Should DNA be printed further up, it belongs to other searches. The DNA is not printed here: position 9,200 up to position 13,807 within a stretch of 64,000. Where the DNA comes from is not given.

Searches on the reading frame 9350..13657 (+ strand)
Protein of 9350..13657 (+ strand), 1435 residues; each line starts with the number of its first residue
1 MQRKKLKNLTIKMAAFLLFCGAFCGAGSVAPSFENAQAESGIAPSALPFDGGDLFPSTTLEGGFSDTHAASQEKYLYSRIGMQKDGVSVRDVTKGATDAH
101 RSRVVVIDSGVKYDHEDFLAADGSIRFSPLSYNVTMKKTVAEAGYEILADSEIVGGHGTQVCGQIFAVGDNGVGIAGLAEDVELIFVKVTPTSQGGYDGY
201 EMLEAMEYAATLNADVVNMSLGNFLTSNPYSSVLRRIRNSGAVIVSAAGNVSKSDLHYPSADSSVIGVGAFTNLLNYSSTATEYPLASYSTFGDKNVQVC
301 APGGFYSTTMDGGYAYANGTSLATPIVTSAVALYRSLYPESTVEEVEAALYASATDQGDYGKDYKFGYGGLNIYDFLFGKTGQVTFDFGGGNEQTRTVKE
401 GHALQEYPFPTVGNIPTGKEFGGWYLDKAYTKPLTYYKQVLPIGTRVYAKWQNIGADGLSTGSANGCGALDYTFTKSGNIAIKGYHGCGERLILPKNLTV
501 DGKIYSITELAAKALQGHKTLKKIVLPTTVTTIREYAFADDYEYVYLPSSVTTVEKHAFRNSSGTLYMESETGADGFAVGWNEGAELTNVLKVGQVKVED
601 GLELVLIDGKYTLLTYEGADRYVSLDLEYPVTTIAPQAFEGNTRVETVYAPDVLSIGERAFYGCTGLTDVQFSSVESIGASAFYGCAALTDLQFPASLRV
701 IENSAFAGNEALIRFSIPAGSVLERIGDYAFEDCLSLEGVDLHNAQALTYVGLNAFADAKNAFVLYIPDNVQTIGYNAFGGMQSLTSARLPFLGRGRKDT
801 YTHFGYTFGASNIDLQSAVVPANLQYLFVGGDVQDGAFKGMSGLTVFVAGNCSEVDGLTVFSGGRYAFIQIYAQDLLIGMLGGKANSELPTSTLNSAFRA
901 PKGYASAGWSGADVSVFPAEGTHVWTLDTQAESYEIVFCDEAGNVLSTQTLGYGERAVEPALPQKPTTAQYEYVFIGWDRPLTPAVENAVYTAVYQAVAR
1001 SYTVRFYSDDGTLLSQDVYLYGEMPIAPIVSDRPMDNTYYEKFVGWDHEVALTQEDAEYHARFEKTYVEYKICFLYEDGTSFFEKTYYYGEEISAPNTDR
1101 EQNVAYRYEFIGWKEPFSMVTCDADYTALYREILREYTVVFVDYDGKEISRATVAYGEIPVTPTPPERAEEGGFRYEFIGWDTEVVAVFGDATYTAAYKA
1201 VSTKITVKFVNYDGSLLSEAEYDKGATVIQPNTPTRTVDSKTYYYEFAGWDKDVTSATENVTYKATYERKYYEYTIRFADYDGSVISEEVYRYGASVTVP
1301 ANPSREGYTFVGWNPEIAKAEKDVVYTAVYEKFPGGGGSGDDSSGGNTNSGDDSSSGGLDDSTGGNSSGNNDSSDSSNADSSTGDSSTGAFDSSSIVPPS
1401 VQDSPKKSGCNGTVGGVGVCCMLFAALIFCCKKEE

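Call 92: search_protein_families(library=pfam, proteins=[window:9350-13657:+], max_evalue=0.001)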
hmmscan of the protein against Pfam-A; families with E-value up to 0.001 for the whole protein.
window:9350-13657:+ (1435 aa): 4 families
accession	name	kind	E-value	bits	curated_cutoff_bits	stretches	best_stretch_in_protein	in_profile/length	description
PF13306.12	LRR_5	-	5.9e-57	191.5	27.7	4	632-760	1-124/127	BspA type Leucine rich repeat region (6 copies)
PF00082.27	Peptidase_S8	-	3.9e-43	148.3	21.8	1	104-369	6-288/288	Subtilase family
PF09479.16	Flg_new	-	9.6e-26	90.1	27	2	1274-1316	1-41/65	Listeria-Bacteroides repeat domain (List_Bact_rpt)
PF13855.12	LRR_8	-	4.1e-05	23.7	27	0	670-712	8-51/61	Leucine rich repeat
